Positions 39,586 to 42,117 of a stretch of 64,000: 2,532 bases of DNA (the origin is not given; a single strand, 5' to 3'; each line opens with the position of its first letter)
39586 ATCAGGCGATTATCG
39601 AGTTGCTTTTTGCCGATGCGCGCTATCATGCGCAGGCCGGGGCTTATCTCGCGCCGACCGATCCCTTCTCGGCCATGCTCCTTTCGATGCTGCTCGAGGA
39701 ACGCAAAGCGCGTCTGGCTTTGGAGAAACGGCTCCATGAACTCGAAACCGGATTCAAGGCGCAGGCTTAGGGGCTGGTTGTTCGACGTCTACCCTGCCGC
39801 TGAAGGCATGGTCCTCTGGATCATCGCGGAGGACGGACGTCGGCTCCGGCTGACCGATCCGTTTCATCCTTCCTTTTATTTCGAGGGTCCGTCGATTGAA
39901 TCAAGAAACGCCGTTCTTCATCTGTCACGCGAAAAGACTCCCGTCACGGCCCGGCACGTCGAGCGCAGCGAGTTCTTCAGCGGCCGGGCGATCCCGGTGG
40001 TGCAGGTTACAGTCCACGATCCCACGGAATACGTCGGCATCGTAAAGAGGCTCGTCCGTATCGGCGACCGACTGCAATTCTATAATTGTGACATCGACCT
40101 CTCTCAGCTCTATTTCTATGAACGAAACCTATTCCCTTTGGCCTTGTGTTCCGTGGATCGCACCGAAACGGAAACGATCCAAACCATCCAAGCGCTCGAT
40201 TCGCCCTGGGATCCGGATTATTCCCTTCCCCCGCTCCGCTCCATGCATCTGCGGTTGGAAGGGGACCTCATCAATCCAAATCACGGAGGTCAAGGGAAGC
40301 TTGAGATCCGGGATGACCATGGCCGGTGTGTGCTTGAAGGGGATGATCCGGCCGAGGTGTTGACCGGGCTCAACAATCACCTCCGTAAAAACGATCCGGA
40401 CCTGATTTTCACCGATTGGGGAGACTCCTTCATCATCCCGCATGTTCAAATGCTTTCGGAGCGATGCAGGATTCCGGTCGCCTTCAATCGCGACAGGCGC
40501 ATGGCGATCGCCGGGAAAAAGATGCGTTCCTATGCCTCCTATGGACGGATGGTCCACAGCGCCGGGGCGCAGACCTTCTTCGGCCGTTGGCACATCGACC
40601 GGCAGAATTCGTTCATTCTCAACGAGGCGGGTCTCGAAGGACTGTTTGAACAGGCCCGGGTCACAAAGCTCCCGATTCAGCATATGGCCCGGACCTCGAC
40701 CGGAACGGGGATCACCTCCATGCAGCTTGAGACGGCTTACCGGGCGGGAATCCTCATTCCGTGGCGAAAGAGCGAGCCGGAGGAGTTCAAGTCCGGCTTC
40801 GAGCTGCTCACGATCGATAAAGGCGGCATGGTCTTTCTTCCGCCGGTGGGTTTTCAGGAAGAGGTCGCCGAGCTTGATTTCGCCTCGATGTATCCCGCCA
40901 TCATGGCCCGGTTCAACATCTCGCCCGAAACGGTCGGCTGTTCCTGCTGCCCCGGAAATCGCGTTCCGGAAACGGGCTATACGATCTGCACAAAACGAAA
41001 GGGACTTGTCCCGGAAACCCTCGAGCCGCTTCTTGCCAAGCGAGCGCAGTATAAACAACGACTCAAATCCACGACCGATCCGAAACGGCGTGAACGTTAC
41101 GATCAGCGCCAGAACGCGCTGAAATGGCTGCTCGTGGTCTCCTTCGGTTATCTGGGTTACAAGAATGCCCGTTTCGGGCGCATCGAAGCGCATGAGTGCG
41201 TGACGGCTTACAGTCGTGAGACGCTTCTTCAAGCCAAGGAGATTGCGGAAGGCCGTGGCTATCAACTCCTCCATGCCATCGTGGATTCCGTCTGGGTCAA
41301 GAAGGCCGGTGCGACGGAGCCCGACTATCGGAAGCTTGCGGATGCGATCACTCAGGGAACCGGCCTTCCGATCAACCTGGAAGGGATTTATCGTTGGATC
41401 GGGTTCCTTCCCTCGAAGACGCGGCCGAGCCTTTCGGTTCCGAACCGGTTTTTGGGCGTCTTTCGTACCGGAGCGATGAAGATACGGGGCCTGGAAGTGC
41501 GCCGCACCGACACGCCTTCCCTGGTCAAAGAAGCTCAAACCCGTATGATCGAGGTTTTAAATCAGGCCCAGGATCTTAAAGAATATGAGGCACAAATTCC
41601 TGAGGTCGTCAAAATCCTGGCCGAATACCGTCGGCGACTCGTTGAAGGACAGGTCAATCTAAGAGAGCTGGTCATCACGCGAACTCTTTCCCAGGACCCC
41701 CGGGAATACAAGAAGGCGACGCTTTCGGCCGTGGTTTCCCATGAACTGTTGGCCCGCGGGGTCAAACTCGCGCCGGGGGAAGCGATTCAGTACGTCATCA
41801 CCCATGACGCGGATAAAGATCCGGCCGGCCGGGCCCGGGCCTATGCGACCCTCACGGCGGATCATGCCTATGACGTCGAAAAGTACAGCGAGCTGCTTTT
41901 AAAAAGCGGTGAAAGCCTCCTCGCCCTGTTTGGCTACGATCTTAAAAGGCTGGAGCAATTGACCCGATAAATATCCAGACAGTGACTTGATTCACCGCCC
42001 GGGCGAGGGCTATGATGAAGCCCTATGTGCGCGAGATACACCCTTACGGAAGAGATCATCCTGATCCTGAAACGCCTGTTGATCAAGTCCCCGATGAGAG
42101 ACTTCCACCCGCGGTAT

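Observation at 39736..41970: PolB with inactivated 3'-5' exonuclease and eroded polymerase motifs, reminiscent of an inactive scaffold polymerase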

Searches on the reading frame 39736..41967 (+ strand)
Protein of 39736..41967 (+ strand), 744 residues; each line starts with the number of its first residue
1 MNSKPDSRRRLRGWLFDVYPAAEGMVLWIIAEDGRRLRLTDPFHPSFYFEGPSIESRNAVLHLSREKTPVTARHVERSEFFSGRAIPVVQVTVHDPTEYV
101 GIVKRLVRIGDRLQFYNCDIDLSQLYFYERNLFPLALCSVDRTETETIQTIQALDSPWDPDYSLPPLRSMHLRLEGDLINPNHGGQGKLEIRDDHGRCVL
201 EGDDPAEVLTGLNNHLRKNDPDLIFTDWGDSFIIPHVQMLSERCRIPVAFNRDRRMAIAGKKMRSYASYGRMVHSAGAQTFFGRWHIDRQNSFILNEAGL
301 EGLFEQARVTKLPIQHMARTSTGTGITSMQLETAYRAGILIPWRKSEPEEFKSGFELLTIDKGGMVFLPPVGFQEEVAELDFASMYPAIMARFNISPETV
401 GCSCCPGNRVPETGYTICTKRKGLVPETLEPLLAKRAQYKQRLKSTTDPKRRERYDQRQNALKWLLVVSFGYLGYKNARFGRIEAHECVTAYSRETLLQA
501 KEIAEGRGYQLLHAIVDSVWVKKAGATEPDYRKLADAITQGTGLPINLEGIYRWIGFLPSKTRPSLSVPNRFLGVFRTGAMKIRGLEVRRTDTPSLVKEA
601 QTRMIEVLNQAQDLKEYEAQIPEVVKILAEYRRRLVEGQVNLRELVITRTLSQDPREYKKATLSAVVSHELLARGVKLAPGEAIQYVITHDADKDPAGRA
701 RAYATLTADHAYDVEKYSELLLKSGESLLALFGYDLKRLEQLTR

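Call 4: search_protein_families(library=pfam, proteins=[window:39736-41967:+], max_evalue=0.1)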
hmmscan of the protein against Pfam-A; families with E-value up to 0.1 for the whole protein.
window:39736-41967:+ (744 aa): 2 families
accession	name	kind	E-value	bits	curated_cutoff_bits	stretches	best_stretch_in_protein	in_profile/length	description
PF00136.26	DNA_pol_B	-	1.7e-41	142.9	23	1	323-715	12-436/453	DNA polymerase family B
PF03104.25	DNA_pol_B_exo1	-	0.0081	16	23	1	194-288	132-223/242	DNA polymerase family B, exonuclease domain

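Call 5: search_solved_structures(query=window:39736-41967:+, max_evalue=0.001, show_alignments=3)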
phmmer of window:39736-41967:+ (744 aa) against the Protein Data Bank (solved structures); distinct sequences matched with E-value up to 0.001: 76 (the best 60 are shown).
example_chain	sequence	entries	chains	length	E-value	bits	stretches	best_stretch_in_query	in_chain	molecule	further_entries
1wns_A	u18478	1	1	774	5.2e-50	173.8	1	293-739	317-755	DNA POLYMERASE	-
4k8z_A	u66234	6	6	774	6.1e-50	173.6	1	293-739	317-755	DNA polymerase | DNA polymerase,DNA polymerase,DNA polymerase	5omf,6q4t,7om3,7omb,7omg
1wn7_A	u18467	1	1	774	6.5e-50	173.5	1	293-739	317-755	Family B DNA Polymerase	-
6wya_A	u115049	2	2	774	1.6e-49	172.2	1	293-739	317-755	DNA polymerase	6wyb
8s84_A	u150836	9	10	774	1.7e-49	172.1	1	293-739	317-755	DNA polymerase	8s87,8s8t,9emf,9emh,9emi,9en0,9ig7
9oat_A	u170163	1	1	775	3.4e-49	171.1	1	293-739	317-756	5-270, TNA polymerase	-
4flt_A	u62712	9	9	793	4e-49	170.8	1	305-739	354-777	DNA polymerase 1 | Pyrococcus abyssi B family DNA polymerase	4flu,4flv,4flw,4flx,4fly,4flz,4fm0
4fm2_A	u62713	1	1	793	5.5e-49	170.4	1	305-739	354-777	DNA polymerase 1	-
7tqw_A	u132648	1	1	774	6.3e-49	170.2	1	293-739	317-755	DNA polymerase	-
5mdn_A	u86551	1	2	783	6.6e-49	170.1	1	284-719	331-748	DNA polymerase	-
5vu5_A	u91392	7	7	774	7.1e-49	170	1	293-739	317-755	DNA polymerase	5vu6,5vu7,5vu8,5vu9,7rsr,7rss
7rsu_A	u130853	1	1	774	7.4e-49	170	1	293-739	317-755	DNA polymerase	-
1qht_A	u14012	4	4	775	2.8e-48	168.1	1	296-737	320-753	PROTEIN (DNA POLYMERASE) | DNA polymerase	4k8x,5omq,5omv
9oax_A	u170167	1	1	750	5.4e-48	167.1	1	293-733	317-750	5-270, TNA polymerase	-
6is7_A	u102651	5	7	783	1.4e-47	165.7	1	296-737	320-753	DNA polymerase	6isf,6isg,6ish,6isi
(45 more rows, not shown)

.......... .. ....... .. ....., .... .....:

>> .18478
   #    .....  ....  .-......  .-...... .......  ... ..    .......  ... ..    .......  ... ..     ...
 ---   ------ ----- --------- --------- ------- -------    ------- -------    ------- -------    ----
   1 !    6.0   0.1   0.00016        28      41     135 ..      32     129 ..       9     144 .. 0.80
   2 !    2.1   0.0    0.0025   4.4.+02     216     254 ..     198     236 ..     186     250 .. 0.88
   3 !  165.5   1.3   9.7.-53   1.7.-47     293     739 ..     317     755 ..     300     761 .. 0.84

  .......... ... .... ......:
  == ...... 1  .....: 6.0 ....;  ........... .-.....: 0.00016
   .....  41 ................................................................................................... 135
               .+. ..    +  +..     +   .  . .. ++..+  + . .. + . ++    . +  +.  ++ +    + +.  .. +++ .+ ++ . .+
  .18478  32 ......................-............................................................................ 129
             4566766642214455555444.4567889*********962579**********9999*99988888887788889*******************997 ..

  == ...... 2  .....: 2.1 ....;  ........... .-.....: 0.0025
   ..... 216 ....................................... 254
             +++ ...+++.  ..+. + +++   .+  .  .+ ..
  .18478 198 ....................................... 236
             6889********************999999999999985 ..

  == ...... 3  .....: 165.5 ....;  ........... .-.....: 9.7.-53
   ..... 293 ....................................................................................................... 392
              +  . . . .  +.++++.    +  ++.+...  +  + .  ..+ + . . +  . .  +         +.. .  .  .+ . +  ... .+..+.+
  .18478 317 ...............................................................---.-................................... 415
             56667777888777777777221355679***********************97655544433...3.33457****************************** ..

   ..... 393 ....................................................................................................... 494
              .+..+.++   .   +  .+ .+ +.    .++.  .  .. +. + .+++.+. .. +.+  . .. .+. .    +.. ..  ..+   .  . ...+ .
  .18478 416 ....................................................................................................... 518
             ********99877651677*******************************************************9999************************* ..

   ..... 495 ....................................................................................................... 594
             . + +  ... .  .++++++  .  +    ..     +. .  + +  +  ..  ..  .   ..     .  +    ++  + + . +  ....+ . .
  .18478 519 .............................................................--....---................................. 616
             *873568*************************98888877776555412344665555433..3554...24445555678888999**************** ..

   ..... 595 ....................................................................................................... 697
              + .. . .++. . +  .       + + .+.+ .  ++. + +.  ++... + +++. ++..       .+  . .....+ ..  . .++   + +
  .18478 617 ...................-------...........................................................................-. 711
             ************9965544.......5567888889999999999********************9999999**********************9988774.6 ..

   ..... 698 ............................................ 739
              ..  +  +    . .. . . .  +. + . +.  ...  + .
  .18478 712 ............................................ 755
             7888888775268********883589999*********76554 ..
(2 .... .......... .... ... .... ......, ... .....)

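Call 6: search_protein_families(library=ncbifam, proteins=[window:39736-41967:+], max_evalue=0.1)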
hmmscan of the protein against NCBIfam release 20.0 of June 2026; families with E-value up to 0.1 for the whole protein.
window:39736-41967:+ (744 aa): 9 families
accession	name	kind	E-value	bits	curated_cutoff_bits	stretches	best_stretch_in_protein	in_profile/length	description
NF004416.0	PRK05761.1-2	equivalog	5.5e-124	415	516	1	14-736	2-653/665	type B DNA-directed DNA polymerase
NF004418.0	PRK05761.1-4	subfamily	3.9e-106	355.9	692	1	171-737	155-698/717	type B DNA-directed DNA polymerase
NF004417.0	PRK05761.1-3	equivalog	2.4e-54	184.6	780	1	306-740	426-852/858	DNA-directed DNA polymerase I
NF004419.0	PRK05761.1-5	equivalog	1e-46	159.4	1285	1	307-735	494-916/932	DNA-directed DNA polymerase I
TIGR00592.1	pol2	superfamily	1e-38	133.1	239.95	1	362-705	801-1145/1176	DNA polymerase (pol2)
NF004415.0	PRK05761.1-1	equivalog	7.7e-31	106.8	1289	1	306-739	435-864/883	DNA-directed DNA polymerase I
NF004421.0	PRK05762.1-2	equivalog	7.5e-17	60.9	570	1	362-693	412-749/795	DNA polymerase II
NF004422.0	PRK05762.1-4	equivalog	1.1e-12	47.2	1103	1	301-619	354-673/789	DNA polymerase II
NF004420.0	PRK05762.1-1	equivalog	5.8e-09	35.1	1435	1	362-528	400-560/783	DNA polymerase II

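Call 8: find_homologous_proteins(query=window:39736-41967:+, max_evalue=1e-10)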
Query window:39736-41967:+ (744 aa): 5502 proteins with E <= 1e-10 among 8000 candidates; the best 120 are listed.
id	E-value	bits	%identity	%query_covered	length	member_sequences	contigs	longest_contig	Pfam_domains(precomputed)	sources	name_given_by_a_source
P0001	0.0e+0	1706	99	100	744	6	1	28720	PF00136.27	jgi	-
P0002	0.0e+0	1462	88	97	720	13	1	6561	PF00136.27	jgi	jgi:DNA polymerase-2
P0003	0.0e+0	1447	84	100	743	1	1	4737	PF00136.27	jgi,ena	-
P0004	0.0e+0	1342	76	100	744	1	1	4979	PF00136.27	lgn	-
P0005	0.0e+0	1305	75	100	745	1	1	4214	PF00136.27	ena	-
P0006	0.0e+0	1301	75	100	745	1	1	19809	PF00136.27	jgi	-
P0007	0.0e+0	1300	75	100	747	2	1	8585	PF00136.27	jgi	-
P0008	0.0e+0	1289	74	100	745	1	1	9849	PF00136.27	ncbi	ncbi:MAG: DNA polymerase domain-containing protein [Nitrospiria bacterium]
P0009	0.0e+0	1286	74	100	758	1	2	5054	PF00136.27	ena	-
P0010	0.0e+0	1281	74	100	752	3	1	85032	PF00136.27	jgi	jgi:DNA polymerase II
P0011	0.0e+0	1243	73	97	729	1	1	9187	PF00136.27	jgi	jgi:DNA polymerase-2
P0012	0.0e+0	1240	71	100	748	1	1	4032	PF00136.27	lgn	-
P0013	0.0e+0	1234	72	99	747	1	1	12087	PF00136.27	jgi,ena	-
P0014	0.0e+0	1224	71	99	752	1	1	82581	PF00136.27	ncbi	-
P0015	0.0e+0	1196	69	99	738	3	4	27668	PF00136.27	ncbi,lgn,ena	ncbi:MAG TPA: DNA polymerase domain-containing protein [Nitrospiria bacterium]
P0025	2.0e-259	881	53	98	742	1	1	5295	PF00136.27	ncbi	-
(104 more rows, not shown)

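Call 20: find_related_loci(query=A1, collection=genome_contigs, flank=6000)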
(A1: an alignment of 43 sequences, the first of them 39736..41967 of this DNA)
Query A1 (744 aa) in genome_contigs; peptide patterns used: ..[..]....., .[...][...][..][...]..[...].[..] (x = any residue, [..] = any of these).
600 stretches matched a pattern (row limit reached: there are more); 476 encode a relative of the query (tblastn E <= 1e-3); the best 80 are kept; 80 distinct loci.
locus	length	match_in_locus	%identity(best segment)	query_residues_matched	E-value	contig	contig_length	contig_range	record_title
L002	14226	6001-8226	68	1-743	0e+0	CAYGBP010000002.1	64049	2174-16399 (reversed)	MAG TPA_asm: uncultured Nitrospirota bacterium isolate ERP108616_co2_62 genome assembly, contig: NODE_402_length_64049_c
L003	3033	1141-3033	74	1-631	0e+0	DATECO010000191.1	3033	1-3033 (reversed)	MAG TPA_asm: Nitrospiria bacterium isolate SMAG_U8274 k141_3512929, whole genome shotgun sequence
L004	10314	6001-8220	56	7-744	0e+0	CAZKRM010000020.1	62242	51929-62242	MAG TPA_asm: uncultured Nitrospiraceae bacterium isolate SRP090828_co1_132 genome assembly, contig: NODE_70_length_62242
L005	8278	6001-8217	54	7-743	0e+0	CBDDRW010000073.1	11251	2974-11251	uncultured bacterium isolate s9_102 genome assembly, contig: s9_102.fak141_1710095, whole genome shotgun sequence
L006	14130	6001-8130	55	10-717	0e+0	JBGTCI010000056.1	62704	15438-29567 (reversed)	MAG: Nitrospiraceae bacterium isolate JTS-RE116 k141_4421544, whole genome shotgun sequence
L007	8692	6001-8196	53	10-739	0e+0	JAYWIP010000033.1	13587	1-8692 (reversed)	MAG: Nitrospira sp. isolate bin468 L22_k97_70847, whole genome shotgun sequence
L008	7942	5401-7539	54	7-717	0e+0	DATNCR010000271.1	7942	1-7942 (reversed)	MAG TPA_asm: Nitrospiraceae bacterium isolate SMAG_U11219 k141_2444888, whole genome shotgun sequence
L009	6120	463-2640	52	7-729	0e+0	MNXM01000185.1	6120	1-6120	MAG: Armatimonadetes bacterium CG2_30_59_28 cg2_3.0_scaffold_13774_c, whole genome shotgun sequence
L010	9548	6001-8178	50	11-729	0e+0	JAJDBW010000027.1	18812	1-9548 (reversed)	MAG: Nitrospirota bacterium isolate OFTM308 OFTM308_26, whole genome shotgun sequence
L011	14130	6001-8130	54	10-717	0e+0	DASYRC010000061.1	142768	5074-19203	MAG TPA_asm: Nitrospiraceae bacterium isolate SMAG_U4501 k141_378396, whole genome shotgun sequence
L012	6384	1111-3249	53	7-717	0e+0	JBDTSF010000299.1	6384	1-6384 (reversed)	MAG: Nitrospirota bacterium isolate cluster3_bin.264 NODE_64504_length_6384_cov_52.244272, whole genome shotgun sequence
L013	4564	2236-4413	50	11-729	0e+0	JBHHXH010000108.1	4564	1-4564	MAG: Nitrospiria bacterium isolate D_2_bin.29 NODE_12178_length_4564_cov_8.669328, whole genome shotgun sequence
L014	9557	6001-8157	52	13-736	0e+0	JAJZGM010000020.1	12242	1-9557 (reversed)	MAG: Nitrospirae bacterium isolate LL4.bin66 NODE_5804_length_12242_cov_1.832769, whole genome shotgun sequence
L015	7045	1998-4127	54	10-717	0e+0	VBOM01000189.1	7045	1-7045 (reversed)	MAG: Nitrospirae bacterium isolate NS_10 14_0903_09_40cm_scaffold_8706, whole genome shotgun sequence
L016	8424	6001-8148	51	13-733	0e+0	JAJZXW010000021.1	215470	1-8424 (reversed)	MAG: Nitrospirae bacterium isolate TL1-4.bin70 NODE_8_length_215470_cov_6.723655, whole genome shotgun sequence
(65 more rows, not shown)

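Call 53: predict_structure(alignment_id=A1)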
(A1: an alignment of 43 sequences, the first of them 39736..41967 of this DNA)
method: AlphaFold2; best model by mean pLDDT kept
length: 744 residues; sequences in the alignment: 43
mean_pLDDT: 89.9   pTM: 0.88
mean pLDDT of the five models: 89.9, 89.5, 88.6, 88.4, 87.9
residues with pLDDT >= 90: 546; 70-90: 146; 50-70: 33; < 50: 19
segments of 3 or more residues with pLDDT < 50: 1-6, 354-365
pLDDT, mean of each block of 10 residues (from residue 1): 54 97 97 96 96 92 92 94 91 97 90 91 96 98 94 96 93 89 84 89 87 95 96 94 95 94 82 90 96 94 98 95 91 94 68 50 54 91 89 93 90 89 94 94 91 95 90 74 87 87 91 78 93 95 90 89 60 91 90 95 96 96 98 94 93 92 94 92 94 93 87 96 95 94 94
secondary structure, 60 per line:
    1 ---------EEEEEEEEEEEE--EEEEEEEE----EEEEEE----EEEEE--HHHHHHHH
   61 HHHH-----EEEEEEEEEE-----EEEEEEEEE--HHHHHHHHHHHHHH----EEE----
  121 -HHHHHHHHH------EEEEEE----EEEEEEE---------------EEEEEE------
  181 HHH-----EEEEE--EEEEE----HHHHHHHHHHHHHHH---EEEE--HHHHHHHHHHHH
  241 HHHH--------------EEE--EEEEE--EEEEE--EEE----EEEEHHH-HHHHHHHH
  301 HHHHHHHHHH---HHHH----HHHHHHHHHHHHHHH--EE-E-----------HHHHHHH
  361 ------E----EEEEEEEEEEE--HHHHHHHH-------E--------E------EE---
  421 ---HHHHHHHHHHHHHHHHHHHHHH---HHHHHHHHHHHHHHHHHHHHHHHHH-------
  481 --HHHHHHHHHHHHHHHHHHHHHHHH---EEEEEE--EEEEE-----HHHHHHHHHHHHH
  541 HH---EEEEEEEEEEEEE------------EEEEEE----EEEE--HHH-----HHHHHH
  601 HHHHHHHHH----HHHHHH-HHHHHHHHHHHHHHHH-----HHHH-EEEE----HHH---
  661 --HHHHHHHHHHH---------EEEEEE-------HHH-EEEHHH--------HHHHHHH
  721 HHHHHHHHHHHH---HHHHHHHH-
elements in order (helices of 4 or more, strands of 3 or more residues): E10-21 E24-31 E36-41 E46-50 H53-64 E70-79 E85-93 H96-109 E114-116 H122-130 E137-142 E147-153 E169-174 E189-193 E196-200 H205-219 E223-226 H229-244 E259-261 E264-268 E271-275 E278-280 E285-288 H293-310 H314-317 H322-336 H354-360 E372-382 H385-392 H424-445 H449-473 H483-506 E510-515 E518-522 H528-542 E546-558 E571-576 E581-584 H595-609 H614-619 H621-636 H642-645 E647-650 H663-673 E683-688 E700-702 H714-732 H736-743
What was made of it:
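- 39736..41970 (+): PolB2 (bacterial group G2) catalytic subunit, 744 aa. The AF2 model has pLDDT 89.9 and pTM 0.88 (call 53).
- Structure: the model is confident and includes the exonuclease domain (pLDDT 84-96 over residues 137-310; call 53).
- Tried and rejected: The PolB2 sequence 'SLLALF' was rejected because it lies in a modelled thumb helix that aligns with KOD's final helix (calls 5, 53).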

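Call 55: fold_search(model_id=the predicted structure, library=pdb)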
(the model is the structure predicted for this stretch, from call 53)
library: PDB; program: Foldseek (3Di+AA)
matches with E <= 10: 1196; with E <= 0.001: 269
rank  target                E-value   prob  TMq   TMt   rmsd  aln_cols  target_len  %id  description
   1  4flu_A                6.7e-44  1.00  0.63  0.62   7.5       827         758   22  Pyrococcus abyssi B family DNA polymerase bound to a dsDNA, in edition mode (released 2012-08-29)
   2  4k8z_A                1.2e-43  1.00  0.72  0.71   6.0       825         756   23  KOD Polymerase in binary complex with dsDNA (released 2013-06-26)
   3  4fm2_A                1.6e-43  1.00  0.63  0.62   7.8       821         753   22  Pyrococcus abyssi B family DNA polymerase (triple mutant) bound to a dsDNA, in edition mode (released 2012-08-29)
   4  5mdn_A                1.7e-43  1.00  0.72  0.71   5.9       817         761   23  Structure of the family B DNA polymerase from the hyperthermophilic archaeon Pyrobaculum calidifontis (released 2016-12-14)
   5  7b0h_F                1.8e-43  1.00  0.64  0.63   7.6       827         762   22  TgoT_6G12 Ternary complex (released 2021-01-13)
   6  2xhb_A                1.9e-43  1.00  0.61  0.62   8.3       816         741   22  Crystal structure of DNA polymerase from Thermococcus gorgonarius in complex with hypoxanthine-containing DNA (released 2010-07-21)
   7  4flt_A                2.4e-43  1.00  0.63  0.62   7.7       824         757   22  Pyrococcus abyssi B family DNA polymerase bound to a dsDNA, in edition mode (released 2012-08-29)
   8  9en0_A                2.5e-43  1.00  0.62  0.61   8.6       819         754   23  KOD-H4 DNA polymerase mutant in a unproductive binary complex with DNA:DNA containing six HNA nucleotides (released 2025-09-24)
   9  9oaw_A                2.8e-43  1.00  0.73  0.72   5.6       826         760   23  TNA polymerase, 10-92, binary complex (released 2025-12-10)
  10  4k8x_A                2.9e-43  1.00  0.71  0.69   7.0       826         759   23  Binary complex of 9N DNA polymerase in the replicative state (released 2013-06-26)
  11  4flv_A                2.9e-43  1.00  0.63  0.62   7.6       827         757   22  Pyrococcus abyssi B family DNA polymerase bound to a dsDNA, in edition mode (released 2012-08-29)
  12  6is7_A                3.6e-43  1.00  0.70  0.69   6.9       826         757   23  Structure of 9N-I DNA polymerase incorporation with dA in the active site (released 2019-08-28)
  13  6q4t_A                4.4e-43  1.00  0.71  0.70   6.2       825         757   23  KOD DNA pol in a closed ternary complex with 7-deaza-7-(2-(2-hydroxyethoxy)-N-(prop-2-yn-1-yl)acetamide)-2-dATP (released 2019-02-27)
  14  7omg_A                6.3e-43  1.00  0.71  0.70   6.1       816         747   23  Crystal structure of KOD DNA Polymerase in a ternary complex with an Uracil containing template (released 2021-10-13)
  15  6wya_A                1.1e-42  1.00  0.72  0.71   5.7       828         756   23  RTX (Reverse Transcription Xenopolymerase) in complex with a DNA duplex and dAMPNPP (released 2020-08-19)
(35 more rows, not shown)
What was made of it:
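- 39736..41970 (+): The best PDB folds are archaeal PolBs, with E about 1e-43 and TM up to 0.73 (call 55).
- The best fold matches are archaeal PolBs (call 55). The nearest folds and sequences are archaeal (calls 5, 55).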
